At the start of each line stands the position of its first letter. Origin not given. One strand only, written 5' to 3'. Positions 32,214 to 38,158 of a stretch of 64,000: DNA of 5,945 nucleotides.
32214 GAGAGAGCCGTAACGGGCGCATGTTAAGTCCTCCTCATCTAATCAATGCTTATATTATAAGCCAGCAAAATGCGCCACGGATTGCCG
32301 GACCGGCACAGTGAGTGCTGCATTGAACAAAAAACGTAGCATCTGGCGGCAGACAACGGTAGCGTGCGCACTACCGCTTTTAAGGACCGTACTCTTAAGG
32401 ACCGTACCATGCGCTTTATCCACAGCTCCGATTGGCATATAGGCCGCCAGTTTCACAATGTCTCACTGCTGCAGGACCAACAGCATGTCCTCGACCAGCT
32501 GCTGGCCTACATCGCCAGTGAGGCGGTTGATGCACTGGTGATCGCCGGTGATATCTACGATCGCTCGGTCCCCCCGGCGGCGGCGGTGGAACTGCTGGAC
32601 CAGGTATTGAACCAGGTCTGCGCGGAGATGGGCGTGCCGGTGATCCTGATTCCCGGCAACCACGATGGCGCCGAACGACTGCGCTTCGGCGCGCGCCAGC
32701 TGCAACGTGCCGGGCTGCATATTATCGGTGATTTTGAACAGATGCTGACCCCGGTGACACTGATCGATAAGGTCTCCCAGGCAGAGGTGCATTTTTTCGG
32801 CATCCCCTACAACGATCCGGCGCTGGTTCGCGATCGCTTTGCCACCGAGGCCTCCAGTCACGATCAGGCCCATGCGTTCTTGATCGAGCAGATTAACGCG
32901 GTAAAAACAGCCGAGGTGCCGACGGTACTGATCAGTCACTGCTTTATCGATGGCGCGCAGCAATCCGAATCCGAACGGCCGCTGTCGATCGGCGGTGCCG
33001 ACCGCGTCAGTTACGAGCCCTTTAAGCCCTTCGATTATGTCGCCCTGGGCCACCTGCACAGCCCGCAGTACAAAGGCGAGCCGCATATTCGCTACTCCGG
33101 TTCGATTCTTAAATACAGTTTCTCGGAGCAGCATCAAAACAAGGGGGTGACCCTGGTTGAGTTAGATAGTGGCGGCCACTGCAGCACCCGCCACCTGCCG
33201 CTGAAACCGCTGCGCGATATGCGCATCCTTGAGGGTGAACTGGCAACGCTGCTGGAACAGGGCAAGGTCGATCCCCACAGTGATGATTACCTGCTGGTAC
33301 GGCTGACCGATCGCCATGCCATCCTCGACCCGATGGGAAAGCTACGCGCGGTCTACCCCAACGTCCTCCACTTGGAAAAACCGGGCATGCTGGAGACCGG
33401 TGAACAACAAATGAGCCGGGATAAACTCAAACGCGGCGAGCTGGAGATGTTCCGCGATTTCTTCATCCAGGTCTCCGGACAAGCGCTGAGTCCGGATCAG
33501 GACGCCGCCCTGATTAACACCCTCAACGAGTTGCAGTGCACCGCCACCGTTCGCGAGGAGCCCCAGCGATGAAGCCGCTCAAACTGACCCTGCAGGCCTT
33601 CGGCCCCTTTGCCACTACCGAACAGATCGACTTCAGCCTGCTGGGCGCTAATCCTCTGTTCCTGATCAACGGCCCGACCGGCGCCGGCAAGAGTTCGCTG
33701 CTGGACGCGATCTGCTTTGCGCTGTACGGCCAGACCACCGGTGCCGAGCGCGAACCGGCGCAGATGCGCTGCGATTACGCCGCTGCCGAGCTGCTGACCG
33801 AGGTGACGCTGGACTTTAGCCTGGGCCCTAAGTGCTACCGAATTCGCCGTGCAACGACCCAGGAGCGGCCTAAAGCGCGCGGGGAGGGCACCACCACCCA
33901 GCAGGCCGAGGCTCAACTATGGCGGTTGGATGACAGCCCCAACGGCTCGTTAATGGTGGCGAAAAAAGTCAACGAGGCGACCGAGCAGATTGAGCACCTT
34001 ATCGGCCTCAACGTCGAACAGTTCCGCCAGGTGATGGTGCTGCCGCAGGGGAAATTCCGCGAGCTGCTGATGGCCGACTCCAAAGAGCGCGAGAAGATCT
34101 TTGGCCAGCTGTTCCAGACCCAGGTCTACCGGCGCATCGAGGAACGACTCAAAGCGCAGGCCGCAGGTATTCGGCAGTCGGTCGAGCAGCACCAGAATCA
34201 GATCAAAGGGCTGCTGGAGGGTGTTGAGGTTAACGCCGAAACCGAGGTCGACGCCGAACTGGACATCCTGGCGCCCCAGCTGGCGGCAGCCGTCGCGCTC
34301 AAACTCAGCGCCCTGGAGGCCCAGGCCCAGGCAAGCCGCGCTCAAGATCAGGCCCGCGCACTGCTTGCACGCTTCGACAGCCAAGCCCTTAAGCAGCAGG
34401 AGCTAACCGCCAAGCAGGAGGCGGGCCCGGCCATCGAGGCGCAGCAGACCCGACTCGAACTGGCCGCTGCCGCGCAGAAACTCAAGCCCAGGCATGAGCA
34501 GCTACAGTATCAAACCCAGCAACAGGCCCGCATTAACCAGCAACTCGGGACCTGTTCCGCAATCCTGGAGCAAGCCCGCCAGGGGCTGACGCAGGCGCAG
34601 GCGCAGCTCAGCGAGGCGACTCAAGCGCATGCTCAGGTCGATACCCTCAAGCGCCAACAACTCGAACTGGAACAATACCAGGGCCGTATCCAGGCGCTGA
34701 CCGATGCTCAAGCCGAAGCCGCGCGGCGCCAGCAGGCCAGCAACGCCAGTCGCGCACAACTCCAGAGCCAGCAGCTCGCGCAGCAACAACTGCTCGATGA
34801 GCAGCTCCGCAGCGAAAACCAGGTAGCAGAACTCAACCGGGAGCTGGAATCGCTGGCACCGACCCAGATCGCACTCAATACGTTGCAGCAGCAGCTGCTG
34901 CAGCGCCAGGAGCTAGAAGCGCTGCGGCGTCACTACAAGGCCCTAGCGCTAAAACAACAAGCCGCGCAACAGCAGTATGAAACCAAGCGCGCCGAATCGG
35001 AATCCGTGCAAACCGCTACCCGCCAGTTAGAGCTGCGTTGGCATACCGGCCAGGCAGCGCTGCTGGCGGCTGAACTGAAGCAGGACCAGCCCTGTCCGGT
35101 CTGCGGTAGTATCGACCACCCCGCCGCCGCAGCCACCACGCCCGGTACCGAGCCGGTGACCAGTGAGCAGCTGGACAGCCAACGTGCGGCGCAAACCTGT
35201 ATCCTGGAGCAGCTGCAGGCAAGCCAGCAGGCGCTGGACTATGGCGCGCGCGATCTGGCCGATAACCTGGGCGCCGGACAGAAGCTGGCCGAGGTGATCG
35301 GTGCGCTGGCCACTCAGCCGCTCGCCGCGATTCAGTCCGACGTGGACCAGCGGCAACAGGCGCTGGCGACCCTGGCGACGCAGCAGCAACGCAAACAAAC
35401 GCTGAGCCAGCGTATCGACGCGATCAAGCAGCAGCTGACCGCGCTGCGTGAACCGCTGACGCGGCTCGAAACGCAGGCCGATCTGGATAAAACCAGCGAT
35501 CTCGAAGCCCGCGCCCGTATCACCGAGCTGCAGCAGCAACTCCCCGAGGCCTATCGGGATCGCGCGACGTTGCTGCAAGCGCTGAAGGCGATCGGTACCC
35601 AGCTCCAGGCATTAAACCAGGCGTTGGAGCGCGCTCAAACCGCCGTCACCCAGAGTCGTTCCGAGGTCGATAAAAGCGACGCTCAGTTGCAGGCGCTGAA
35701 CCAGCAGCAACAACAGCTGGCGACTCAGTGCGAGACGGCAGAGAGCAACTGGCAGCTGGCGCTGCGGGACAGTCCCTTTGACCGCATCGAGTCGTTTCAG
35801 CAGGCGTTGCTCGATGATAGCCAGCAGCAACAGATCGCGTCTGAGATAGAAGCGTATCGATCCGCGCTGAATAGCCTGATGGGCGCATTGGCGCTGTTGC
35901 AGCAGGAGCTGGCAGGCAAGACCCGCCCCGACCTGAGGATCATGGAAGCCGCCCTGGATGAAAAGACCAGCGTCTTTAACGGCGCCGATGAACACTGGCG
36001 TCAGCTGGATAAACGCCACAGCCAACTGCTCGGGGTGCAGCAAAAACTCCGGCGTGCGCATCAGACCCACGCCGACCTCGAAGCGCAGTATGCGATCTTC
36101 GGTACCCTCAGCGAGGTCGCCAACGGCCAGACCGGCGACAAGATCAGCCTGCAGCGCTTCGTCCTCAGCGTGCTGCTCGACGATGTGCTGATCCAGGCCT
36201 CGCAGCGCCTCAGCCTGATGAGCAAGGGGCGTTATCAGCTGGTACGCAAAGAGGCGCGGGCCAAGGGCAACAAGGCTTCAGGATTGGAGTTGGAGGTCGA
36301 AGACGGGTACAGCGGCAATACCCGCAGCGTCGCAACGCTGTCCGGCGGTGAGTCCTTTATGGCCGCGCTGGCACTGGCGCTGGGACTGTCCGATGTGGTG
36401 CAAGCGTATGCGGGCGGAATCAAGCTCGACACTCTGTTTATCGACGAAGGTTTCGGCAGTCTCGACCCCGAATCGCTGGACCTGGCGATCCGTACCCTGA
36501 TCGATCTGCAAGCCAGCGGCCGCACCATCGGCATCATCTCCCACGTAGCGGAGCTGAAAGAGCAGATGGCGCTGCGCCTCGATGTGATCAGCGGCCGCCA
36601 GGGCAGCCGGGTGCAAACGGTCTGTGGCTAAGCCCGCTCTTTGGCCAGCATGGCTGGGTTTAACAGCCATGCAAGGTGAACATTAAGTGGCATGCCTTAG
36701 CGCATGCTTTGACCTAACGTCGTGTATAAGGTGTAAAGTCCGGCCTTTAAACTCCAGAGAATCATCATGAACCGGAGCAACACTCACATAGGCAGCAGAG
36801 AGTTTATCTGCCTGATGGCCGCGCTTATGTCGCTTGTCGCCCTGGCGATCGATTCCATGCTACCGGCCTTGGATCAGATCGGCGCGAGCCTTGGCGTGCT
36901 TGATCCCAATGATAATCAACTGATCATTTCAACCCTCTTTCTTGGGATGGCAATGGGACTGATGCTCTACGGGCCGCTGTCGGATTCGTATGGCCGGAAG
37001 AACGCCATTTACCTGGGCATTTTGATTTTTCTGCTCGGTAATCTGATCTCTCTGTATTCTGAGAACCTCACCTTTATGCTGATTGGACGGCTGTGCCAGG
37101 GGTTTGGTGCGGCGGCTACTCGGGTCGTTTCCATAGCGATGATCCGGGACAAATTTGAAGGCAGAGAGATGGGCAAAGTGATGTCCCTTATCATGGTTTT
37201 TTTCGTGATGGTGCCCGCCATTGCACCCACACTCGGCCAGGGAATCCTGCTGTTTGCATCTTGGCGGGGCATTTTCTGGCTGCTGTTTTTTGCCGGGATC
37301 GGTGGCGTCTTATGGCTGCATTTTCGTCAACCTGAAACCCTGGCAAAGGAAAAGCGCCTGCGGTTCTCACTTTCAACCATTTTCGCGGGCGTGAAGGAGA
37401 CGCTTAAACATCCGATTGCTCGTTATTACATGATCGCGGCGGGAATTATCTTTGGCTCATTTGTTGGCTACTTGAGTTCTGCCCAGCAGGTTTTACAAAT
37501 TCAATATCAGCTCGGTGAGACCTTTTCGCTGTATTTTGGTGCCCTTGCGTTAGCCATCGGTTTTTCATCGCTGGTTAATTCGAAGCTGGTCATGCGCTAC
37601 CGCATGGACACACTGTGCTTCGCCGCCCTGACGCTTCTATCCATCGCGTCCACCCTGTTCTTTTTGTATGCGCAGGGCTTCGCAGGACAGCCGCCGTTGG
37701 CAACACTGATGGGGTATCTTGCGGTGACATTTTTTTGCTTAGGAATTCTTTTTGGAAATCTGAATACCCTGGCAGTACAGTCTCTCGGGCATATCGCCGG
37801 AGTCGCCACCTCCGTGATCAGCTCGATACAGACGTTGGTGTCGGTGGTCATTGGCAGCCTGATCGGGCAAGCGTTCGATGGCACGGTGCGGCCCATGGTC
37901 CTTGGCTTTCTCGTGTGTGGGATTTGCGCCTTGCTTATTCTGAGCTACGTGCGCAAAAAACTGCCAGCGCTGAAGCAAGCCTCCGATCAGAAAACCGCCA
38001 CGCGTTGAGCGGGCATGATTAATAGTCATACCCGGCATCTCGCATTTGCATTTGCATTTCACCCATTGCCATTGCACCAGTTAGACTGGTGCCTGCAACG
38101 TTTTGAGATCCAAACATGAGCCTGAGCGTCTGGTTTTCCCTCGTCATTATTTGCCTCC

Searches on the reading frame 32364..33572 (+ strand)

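Call 12: search_protein_families(library=ncbifam, proteins=[window:32364-33572:+], max_evalue=0.00001)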
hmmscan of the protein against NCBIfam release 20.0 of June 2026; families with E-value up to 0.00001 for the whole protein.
window:32364-33572:+ (402 aa): 7 families
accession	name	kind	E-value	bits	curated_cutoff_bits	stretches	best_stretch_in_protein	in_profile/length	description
NF041753.2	sbcd_Staph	equivalog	2.7e-84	283.2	480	1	16-391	1-371/375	exonuclease subunit SbcD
TIGR00619.1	sbcd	subfamily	2.6e-56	191.2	77.65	1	16-261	1-252/252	exonuclease subunit SbcD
NF008206.2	PRK10966.1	equivalog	1.1e-44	153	450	1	16-299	1-298/380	exonuclease subunit SbcD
NF041754.1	sbcd_Bac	equivalog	4.7e-44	151.2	750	1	16-381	1-375/390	exonuclease subunit SbcD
NF041031.1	Mre11_Sulfo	equivalog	2.2e-13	50.2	500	1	18-237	2-195/374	DNA double-strand break repair protein Mre11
NF041030.1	Mre11_Halo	equivalog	1.8e-11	43.8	550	1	17-174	3-148/361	DNA double-strand break repair protein Mre11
NF041029.1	Mre11_Pyroc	equivalog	5.8e-10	38.6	600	1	16-105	1-90/438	DNA double-strand break repair protein Mre11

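Call 13: search_protein_families(library=pfam, proteins=[window:32364-33572:+], max_evalue=0.00001)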
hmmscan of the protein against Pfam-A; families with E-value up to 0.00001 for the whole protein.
window:32364-33572:+ (402 aa): 3 families
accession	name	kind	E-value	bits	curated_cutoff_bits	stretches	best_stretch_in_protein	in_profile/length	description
PF12320.13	SbcD_C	-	1.2e-16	61.4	24.4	1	282-369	1-92/94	Type 5 capsule protein repressor C-terminal domain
PF00149.33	Metallophos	-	4.8e-16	60.2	21.5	1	16-234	1-191/191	Calcineurin-like phosphoesterase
PF12850.12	Metallophos_2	-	4.1e-07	30.6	27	1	16-239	1-124/154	Calcineurin-like phosphoesterase superfamily domain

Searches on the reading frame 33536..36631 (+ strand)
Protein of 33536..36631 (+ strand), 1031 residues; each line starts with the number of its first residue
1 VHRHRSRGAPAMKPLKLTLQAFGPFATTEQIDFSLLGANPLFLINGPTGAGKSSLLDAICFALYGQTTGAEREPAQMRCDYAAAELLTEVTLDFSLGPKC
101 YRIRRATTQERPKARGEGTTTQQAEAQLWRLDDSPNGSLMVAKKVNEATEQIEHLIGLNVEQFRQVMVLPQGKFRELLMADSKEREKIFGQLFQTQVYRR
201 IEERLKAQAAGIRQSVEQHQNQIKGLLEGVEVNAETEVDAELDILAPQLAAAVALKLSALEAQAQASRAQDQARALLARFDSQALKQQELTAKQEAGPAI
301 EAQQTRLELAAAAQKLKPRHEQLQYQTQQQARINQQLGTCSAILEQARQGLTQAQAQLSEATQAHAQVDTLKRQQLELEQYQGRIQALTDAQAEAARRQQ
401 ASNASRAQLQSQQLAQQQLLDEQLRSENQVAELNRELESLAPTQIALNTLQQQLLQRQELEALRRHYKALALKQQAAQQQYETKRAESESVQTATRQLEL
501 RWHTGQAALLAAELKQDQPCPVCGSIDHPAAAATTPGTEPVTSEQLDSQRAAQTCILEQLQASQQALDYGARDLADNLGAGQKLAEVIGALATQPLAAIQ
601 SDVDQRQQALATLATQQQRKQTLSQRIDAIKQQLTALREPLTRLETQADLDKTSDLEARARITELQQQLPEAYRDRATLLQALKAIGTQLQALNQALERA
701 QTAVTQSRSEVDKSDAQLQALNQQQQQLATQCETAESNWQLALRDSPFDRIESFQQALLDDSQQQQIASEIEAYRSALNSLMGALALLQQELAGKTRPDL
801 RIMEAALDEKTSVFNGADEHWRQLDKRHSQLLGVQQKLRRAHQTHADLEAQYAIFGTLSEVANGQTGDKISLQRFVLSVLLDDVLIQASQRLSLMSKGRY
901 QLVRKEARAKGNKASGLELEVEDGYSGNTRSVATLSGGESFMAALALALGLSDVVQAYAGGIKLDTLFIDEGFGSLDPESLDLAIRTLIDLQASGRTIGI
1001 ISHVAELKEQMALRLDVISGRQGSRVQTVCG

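Call 12: search_protein_families(library=ncbifam, proteins=[window:33536-36631:+], max_evalue=0.00001)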
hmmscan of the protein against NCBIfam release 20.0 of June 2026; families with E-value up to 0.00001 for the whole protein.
window:33536-36631:+ (1031 aa): 12 families
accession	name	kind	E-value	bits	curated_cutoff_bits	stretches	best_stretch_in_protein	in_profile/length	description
NF041751.2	sbcc_Staph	equivalog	6.3e-131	438.2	920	1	12-1025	1-1003/1007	exonuclease subunit SbcC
TIGR00618.1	sbcc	subfamily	3.9e-93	313.1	478.5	1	12-1024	1-1040/1043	exonuclease subunit SbcC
NF007600.2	PRK10246.1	equivalog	1.2e-64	218.8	750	1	12-1017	1-1029/1047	exonuclease subunit SbcC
NF041752.4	sbcc_Bac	equivalog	9.5e-63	212.5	1420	2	585-1017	697-1113/1130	exonuclease subunit SbcC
NF003034.1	PRK03918.1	equivalog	3.4e-21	75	700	1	43-224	27-186/878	DNA double-strand break repair ATPase Rad50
NF002572.0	PRK02224.1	equivalog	3.6e-17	61.9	1087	1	39-829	23-725/888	DNA double-strand break repair ATPase Rad50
NF002244.0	PRK01156.1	equivalog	4.8e-15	54.7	847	1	43-457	27-438/895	DNA double-strand break repair ATPase Rad50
NF041035.1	Rad50_Halo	equivalog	5.1e-15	54.9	1000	1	16-482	5-443/883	DNA double-strand break repair ATPase Rad50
NF041034.1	Rad50_Sulf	equivalog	1.1e-07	30.2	1000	1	44-387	28-325/872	DNA double-strand break repair ATPase Rad50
NF053563.1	Rkd4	equivalog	2.8e-07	29.1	860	1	17-227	6-192/747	arcadin-4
NF045487.1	ASRP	equivalog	3.6e-07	29.2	300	1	596-853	127-400/593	archaea-specific SMC-related protein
TIGR02168.1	SMC_prok_B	equivalog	2.7e-06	25.4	567.35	1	554-958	231-633/1181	chromosome segregation protein SMC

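Call 13: search_protein_families(library=pfam, proteins=[window:33536-36631:+], max_evalue=0.00001)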
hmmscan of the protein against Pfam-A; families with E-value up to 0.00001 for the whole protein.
window:33536-36631:+ (1031 aa): 4 families
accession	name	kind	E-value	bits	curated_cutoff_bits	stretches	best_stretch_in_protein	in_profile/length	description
PF13476.12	AAA_23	-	3.9e-24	86.8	27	1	16-229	1-199/201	AAA domain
PF13558.12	SbcC_Walker_B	-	9.8e-10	39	27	1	922-988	19-88/90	SbcC/RAD50-like, Walker B motif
PF02463.25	SMC_N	-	1.3e-07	31.7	40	0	18-64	6-49/220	RecF/RecN/SMC N terminal domain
PF13555.12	AAA_29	-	1.1e-06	28.7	27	1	23-67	10-50/61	P-loop containing region of AAA domain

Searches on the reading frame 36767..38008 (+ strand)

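Call 12: search_protein_families(library=ncbifam, proteins=[window:36767-38008:+], max_evalue=0.00001)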
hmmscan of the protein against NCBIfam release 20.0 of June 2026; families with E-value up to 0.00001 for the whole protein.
window:36767-38008:+ (413 aa): 34 families (the best 25 are shown)
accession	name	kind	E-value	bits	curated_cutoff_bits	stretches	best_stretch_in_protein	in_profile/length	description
TIGR00710.1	efflux_Bcr_CflA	subfamily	2.9e-68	231.1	200.9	1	12-395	5-384/385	Bcr/CflA family efflux MFS transporter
NF008314.0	PRK11102.1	equivalog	1.1e-57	196.1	303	1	11-398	9-393/396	Bcr/CflA family multidrug efflux MFS transporter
NF053813.1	MFS_TcaB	equivalog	4.8e-43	147.4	475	1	14-397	8-387/396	putative multidrug effflux MFS transporter TcaB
NF033134.0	cmlA_floR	equivalog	1.9e-34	119.7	450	1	14-391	12-383/388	CmlA/FloR family chloramphenicol efflux MFS transporter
NF008654.0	PRK11652.1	equivalog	1.5e-32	113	479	1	11-396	8-384/397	multidrug efflux MFS transporter EmrD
NF008270.1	PRK11043.1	equivalog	2.8e-30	105.7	430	1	12-390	5-376/382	purine nucleoside transporter PunC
NF007782.0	PRK10473.1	subfamily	5.1e-28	98.2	417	1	13-404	4-387/394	MdtL family multidrug efflux MFS transporter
TIGR00880.1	2_A_01_02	superfamily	1e-24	87.3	131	1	55-191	1-141/141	multidrug resistance protein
NF000219.1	FloR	exception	8.8e-21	74.6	700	1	14-381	16-376/404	chloramphenicol/florfenicol efflux MFS transporter FloR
NF041041.1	FslD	exception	2.3e-20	73.2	500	1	23-366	21-361/396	rhizoferrin import MFS transporter FslD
NF012203.0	cmlB1_MFS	exception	3.2e-18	66.1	900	1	16-394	18-390/407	chloramphenicol efflux MFS transporter CmlB1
NF000509.1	efflux_CmlA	exception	5.6e-17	62.2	875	1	15-383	17-380/419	CmlA family chloramphenicol efflux MFS transporter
NF040856.1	FexB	exception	7.1e-17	61.3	950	1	8-188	9-189/469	chloramphenicol/florfenicol efflux MFS transporter FexB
TIGR00711.1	efflux_EmrB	subfamily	2e-16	59.8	230.2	1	15-189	7-178/485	DHA2 family efflux MFS transporter permease subunit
NF052292.1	efflux_CraA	equivalog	1e-13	51.2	725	1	24-369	27-368/409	chloramphenicol efflux MFS transporter CraA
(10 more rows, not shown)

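Call 13: search_protein_families(library=pfam, proteins=[window:36767-38008:+], max_evalue=0.00001)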
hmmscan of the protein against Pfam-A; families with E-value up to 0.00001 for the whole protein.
window:36767-38008:+ (413 aa): 2 families
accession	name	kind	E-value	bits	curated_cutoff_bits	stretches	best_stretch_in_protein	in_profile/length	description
PF07690.21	MFS_1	-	2e-38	132.6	33.4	1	20-361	4-345/347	Major Facilitator Superfamily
PF00083.30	Sugar_tr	-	6.3e-10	39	22.3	1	51-190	49-193/452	Sugar (and other) transporter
